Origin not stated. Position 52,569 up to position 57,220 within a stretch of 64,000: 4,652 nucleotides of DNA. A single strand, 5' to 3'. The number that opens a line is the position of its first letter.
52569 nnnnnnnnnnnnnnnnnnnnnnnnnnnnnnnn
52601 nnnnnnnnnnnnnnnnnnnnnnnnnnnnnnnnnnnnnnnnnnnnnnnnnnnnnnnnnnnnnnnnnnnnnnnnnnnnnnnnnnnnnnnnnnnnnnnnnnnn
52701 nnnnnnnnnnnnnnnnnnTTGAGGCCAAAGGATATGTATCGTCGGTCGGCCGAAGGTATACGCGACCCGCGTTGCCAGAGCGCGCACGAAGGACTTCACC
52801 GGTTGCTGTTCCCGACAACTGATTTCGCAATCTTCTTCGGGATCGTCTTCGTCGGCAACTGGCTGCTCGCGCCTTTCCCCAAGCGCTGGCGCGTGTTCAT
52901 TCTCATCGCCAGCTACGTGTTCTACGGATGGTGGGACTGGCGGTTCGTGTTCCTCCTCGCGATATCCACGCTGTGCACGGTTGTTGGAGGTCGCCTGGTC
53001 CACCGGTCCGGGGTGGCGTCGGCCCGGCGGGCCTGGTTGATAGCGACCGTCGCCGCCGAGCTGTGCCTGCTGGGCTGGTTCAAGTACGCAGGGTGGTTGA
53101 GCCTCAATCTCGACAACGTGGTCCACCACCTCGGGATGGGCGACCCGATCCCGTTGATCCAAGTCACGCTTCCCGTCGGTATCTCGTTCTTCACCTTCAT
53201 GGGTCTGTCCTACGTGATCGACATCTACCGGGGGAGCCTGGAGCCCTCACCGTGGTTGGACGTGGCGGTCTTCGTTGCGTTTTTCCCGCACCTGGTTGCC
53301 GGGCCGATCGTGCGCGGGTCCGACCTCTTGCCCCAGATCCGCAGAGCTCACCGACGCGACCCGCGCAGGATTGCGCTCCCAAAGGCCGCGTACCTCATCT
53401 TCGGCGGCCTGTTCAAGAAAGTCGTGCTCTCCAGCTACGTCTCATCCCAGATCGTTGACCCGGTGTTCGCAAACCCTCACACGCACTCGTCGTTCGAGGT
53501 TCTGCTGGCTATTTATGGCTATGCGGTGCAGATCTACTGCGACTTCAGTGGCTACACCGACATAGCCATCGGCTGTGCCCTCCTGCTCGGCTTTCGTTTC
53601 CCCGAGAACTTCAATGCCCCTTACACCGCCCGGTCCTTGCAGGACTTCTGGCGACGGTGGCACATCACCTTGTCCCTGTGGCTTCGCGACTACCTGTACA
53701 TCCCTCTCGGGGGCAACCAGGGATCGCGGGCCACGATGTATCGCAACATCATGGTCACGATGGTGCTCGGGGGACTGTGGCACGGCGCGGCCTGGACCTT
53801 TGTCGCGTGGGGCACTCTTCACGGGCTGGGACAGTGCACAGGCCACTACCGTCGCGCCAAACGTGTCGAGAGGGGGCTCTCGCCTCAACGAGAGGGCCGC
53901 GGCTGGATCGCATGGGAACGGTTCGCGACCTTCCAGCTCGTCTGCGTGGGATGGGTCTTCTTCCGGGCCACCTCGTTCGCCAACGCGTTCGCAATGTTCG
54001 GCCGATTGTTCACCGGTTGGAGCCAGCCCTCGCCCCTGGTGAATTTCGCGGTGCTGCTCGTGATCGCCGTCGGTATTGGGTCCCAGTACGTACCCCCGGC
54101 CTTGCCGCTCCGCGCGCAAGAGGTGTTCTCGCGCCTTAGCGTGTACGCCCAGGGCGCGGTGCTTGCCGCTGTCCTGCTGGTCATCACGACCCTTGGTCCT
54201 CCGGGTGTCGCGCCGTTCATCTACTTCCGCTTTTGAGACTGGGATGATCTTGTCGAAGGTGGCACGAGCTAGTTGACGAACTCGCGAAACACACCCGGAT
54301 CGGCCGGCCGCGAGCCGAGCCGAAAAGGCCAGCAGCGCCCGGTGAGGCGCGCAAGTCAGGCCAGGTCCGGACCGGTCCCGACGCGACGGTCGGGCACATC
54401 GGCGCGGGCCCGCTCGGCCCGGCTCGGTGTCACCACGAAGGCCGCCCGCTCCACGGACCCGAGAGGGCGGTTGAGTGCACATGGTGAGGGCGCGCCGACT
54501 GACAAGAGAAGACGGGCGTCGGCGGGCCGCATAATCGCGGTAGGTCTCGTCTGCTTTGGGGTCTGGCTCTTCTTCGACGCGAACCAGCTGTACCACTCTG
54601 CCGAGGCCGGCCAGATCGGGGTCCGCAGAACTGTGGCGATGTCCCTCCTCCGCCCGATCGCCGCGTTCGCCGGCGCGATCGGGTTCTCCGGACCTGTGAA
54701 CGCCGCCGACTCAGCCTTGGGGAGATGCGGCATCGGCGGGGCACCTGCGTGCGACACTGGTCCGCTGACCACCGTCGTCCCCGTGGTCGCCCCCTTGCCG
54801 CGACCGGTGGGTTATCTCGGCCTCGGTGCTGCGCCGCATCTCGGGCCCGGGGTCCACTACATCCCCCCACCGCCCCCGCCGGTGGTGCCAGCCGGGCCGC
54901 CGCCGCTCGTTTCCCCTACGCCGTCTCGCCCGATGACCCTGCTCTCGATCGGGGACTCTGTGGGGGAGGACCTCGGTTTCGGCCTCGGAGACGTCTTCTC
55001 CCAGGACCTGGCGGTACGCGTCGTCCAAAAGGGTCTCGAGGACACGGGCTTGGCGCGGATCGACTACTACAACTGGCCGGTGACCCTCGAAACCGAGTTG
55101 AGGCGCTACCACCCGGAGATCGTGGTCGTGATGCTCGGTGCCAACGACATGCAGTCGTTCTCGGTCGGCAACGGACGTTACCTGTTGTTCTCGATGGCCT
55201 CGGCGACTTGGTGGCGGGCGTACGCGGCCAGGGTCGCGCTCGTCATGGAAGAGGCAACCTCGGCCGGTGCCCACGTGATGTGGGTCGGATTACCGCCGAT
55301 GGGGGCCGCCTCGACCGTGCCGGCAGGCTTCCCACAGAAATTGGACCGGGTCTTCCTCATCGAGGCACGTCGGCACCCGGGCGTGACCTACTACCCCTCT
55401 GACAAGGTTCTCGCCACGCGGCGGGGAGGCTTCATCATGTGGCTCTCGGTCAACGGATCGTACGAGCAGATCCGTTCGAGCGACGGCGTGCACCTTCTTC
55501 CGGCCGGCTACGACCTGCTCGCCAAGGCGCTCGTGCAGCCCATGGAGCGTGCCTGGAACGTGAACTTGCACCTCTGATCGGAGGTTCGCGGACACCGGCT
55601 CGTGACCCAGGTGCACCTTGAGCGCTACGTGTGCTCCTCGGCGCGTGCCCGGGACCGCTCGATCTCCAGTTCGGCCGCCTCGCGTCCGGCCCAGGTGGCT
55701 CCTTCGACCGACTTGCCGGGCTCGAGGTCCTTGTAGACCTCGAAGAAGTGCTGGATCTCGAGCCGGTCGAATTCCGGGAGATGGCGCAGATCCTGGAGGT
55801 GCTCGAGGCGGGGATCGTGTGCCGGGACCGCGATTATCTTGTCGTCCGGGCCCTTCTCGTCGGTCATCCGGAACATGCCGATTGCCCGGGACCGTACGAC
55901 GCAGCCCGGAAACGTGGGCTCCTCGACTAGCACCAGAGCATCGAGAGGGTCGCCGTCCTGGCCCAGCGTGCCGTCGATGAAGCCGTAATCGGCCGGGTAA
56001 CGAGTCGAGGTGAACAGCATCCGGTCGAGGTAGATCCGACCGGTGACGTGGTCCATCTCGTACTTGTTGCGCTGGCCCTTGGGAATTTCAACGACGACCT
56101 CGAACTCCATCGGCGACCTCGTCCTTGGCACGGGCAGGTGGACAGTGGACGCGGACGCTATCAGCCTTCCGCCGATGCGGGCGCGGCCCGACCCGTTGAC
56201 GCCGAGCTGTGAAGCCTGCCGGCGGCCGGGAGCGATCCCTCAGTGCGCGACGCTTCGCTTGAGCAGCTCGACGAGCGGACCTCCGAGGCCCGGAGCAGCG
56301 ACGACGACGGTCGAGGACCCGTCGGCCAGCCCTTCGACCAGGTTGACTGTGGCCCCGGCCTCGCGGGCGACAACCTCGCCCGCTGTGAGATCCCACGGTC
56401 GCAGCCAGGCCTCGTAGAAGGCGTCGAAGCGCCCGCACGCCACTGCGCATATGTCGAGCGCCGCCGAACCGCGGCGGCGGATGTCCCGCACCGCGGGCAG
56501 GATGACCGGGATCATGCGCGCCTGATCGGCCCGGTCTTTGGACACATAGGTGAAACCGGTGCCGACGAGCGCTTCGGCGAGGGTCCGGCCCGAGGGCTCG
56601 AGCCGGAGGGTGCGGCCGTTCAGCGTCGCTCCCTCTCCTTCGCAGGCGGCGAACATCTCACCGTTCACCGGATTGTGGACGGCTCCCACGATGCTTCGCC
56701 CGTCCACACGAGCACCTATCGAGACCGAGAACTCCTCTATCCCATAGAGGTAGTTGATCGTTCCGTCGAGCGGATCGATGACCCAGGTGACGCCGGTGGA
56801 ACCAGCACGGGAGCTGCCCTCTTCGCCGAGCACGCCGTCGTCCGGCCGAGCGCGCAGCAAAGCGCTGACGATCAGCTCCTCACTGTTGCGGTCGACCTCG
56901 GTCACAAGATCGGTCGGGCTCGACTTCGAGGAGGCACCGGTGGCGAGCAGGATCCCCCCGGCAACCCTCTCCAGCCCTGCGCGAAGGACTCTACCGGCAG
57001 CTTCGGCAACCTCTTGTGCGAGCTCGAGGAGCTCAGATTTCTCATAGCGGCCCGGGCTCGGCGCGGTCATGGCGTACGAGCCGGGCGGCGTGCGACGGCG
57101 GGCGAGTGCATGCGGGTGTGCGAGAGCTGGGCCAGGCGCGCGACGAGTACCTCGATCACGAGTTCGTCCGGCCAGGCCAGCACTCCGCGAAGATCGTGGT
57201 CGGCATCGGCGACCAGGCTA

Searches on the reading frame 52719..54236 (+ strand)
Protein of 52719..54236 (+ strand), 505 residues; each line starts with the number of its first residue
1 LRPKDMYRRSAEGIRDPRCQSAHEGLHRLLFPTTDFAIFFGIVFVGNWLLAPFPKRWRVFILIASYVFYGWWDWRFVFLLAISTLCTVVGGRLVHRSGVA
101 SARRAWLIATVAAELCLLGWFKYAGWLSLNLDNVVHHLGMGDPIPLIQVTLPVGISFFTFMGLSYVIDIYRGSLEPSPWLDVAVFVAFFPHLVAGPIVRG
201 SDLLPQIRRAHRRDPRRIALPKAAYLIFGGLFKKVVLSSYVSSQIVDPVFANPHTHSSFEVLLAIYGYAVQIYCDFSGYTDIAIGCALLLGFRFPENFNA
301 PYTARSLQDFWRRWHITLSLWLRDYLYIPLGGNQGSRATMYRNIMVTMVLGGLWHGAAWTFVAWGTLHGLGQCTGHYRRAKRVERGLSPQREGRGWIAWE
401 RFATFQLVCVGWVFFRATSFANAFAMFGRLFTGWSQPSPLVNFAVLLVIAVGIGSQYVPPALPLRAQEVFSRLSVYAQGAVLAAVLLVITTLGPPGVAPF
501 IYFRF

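Call 81: search_protein_families(library=pfam, proteins=[window:52719-54236:+], max_evalue=0.00001)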
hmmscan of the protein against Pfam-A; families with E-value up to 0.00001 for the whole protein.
window:52719-54236:+ (505 aa): 1 family
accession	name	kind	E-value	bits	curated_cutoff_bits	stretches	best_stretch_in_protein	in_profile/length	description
PF03062.24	MBOAT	-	1.8e-27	97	27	1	175-373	77-292/337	MBOAT, membrane-bound O-acyltransferase family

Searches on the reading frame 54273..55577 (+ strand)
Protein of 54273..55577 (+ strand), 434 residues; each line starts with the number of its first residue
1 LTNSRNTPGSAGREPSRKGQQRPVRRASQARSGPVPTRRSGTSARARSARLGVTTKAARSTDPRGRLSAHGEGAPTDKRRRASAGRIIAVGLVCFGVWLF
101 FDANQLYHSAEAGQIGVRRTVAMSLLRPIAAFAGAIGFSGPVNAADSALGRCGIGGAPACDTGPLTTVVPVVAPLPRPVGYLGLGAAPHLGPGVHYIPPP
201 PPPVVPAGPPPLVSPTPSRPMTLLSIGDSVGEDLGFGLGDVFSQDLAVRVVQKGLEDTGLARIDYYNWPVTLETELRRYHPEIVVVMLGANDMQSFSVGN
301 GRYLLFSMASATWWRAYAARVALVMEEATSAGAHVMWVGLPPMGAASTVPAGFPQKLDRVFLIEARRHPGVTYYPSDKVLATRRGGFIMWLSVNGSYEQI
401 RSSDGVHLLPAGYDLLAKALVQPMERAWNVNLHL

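Call 81: search_protein_families(library=pfam, proteins=[window:54273-55577:+], max_evalue=0.00001)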
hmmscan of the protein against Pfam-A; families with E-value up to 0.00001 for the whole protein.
window:54273-55577:+ (434 aa): 2 families
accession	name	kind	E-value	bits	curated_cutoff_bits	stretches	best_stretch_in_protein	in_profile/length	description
PF04311.20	DUF459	-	1.2e-44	152.5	27.2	1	223-422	2-196/197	Protein of unknown function (DUF459)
PF13472.12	Lipase_GDSL_2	-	1.7e-06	29.1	32.9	1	258-415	39-178/178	GDSL-like Lipase/Acylhydrolase family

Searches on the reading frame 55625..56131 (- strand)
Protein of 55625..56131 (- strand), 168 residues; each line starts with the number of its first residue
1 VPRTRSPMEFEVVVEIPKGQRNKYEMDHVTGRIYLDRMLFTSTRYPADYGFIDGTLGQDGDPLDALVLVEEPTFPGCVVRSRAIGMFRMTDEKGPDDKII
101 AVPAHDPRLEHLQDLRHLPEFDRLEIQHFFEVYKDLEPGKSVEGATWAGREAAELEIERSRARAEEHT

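Call 81: search_protein_families(library=pfam, proteins=[window:55625-56131:-], max_evalue=0.00001)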
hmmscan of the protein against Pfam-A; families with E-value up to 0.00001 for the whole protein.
window:55625-56131:- (168 aa): 1 family
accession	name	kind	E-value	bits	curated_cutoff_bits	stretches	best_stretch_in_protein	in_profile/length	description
PF00719.24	Pyrophosphatase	-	2.4e-57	193.5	23.5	1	12-163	1-151/153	Inorganic pyrophosphatase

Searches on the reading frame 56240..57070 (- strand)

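Call 81: search_protein_families(library=pfam, proteins=[window:56240-57070:-], max_evalue=0.00001)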
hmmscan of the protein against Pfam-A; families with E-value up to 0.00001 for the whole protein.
window:56240-57070:- (276 aa): 1 family
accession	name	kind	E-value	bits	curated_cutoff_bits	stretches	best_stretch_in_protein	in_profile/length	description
PF00459.30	Inositol_P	-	1.6e-59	202.1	27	1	11-258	2-252/271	Inositol monophosphatase family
